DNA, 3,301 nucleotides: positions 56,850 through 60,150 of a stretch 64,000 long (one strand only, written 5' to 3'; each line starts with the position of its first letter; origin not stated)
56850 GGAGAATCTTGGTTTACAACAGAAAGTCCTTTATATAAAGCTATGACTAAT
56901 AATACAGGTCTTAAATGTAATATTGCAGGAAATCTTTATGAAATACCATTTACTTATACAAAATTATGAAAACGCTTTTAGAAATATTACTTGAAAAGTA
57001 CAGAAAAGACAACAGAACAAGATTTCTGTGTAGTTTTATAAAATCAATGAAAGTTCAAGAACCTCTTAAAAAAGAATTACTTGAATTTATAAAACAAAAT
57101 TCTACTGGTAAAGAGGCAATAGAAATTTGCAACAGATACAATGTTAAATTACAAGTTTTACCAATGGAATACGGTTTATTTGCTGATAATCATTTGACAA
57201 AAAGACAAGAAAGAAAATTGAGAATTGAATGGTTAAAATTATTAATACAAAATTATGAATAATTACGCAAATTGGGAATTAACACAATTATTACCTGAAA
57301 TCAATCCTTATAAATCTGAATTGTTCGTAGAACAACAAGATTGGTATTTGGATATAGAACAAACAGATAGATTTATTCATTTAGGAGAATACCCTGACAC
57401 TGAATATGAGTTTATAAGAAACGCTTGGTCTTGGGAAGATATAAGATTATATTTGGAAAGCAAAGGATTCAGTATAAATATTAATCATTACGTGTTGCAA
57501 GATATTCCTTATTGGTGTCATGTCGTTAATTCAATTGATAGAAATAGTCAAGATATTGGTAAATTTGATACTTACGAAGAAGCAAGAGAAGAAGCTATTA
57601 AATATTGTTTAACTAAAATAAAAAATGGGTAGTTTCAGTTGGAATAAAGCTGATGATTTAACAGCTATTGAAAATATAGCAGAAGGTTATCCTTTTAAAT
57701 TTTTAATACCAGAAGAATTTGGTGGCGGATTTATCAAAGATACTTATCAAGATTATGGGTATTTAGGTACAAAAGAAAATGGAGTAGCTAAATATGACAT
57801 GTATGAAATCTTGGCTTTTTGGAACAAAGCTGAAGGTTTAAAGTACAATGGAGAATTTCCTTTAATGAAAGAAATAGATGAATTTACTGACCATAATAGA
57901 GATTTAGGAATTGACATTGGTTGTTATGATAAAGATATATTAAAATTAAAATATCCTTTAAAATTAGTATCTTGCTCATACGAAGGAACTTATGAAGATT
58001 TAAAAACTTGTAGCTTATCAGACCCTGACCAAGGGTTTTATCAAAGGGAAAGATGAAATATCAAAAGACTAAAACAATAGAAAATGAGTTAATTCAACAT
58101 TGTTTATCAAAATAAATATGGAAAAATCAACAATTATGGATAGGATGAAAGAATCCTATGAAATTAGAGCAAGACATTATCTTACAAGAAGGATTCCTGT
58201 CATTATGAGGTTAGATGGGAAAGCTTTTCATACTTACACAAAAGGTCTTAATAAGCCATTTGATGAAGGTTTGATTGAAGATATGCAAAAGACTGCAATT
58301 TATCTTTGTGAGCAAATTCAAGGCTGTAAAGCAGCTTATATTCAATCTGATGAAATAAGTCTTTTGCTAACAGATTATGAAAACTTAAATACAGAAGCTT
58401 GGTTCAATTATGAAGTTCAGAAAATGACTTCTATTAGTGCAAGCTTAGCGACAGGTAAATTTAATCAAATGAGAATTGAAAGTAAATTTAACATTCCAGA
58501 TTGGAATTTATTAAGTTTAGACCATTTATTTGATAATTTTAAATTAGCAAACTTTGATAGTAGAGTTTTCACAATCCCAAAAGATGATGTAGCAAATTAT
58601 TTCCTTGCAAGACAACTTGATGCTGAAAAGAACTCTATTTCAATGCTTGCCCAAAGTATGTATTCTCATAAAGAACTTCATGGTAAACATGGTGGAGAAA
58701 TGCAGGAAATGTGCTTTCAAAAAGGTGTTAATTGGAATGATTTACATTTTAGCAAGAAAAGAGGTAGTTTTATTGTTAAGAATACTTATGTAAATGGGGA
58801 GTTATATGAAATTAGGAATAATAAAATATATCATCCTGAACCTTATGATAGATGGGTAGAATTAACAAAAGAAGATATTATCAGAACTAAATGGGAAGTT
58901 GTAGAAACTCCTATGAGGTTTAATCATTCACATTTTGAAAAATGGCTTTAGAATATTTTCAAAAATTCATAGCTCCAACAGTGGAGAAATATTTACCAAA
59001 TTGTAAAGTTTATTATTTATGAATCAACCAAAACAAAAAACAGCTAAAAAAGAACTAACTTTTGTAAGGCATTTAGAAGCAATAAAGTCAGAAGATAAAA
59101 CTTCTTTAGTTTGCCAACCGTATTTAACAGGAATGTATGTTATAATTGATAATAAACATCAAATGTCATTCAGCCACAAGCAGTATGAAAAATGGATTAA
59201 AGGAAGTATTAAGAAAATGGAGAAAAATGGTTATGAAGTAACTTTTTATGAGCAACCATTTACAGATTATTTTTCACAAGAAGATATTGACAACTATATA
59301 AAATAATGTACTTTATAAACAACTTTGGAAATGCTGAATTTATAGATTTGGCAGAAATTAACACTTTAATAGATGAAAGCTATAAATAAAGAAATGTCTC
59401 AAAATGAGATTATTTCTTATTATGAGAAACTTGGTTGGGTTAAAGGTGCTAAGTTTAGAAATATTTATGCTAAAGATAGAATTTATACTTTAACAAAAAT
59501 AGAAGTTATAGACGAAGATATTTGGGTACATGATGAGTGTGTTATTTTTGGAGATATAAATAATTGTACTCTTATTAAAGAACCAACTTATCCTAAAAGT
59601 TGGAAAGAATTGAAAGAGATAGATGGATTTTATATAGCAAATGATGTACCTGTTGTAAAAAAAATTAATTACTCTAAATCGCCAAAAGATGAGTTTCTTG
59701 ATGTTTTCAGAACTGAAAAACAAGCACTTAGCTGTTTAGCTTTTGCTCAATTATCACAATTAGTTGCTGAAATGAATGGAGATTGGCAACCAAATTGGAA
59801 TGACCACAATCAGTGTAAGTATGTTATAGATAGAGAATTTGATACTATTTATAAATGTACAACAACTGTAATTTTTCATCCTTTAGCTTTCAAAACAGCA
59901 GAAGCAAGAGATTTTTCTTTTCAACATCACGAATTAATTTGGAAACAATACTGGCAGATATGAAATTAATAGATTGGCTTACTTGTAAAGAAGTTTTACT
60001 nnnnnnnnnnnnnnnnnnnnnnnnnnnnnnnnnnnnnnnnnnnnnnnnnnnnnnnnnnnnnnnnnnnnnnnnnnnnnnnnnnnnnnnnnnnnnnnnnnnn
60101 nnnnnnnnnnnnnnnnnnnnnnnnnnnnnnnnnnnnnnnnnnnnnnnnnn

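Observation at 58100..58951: Phage-encoded Thg1-like 3'-5' nucleotidyltransferase, co-resident with two tRNAs (tRNA 5'-end repair candidate)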

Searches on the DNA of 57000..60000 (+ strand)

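Call 6: search_dna_similar(query=window:57000-60000:+, collection=phages, mode=near, max_rows=20)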
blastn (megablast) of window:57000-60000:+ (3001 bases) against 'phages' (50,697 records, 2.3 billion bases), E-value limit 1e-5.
No match.

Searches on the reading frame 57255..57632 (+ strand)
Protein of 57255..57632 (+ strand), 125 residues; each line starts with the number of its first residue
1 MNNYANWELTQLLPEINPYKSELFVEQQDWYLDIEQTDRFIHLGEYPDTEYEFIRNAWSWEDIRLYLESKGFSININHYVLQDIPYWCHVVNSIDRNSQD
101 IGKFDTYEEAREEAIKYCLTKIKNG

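Call 10: search_protein_families(library=phrogs, proteins=[window:57255-57632:+], max_evalue=0.001)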
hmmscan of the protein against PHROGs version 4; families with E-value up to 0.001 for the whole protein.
window:57255-57632:+ (125 aa): 0 families

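Call 34: search_protein_families(library=pfam, proteins=[window:57255-57632:+], max_evalue=0.05)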
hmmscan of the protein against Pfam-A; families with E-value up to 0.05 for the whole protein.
window:57255-57632:+ (125 aa): 1 family
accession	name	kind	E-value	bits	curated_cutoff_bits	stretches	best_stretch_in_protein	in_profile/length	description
PF00847.26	AP2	-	0.018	15.8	33.3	1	100-121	31-51/54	AP2 domain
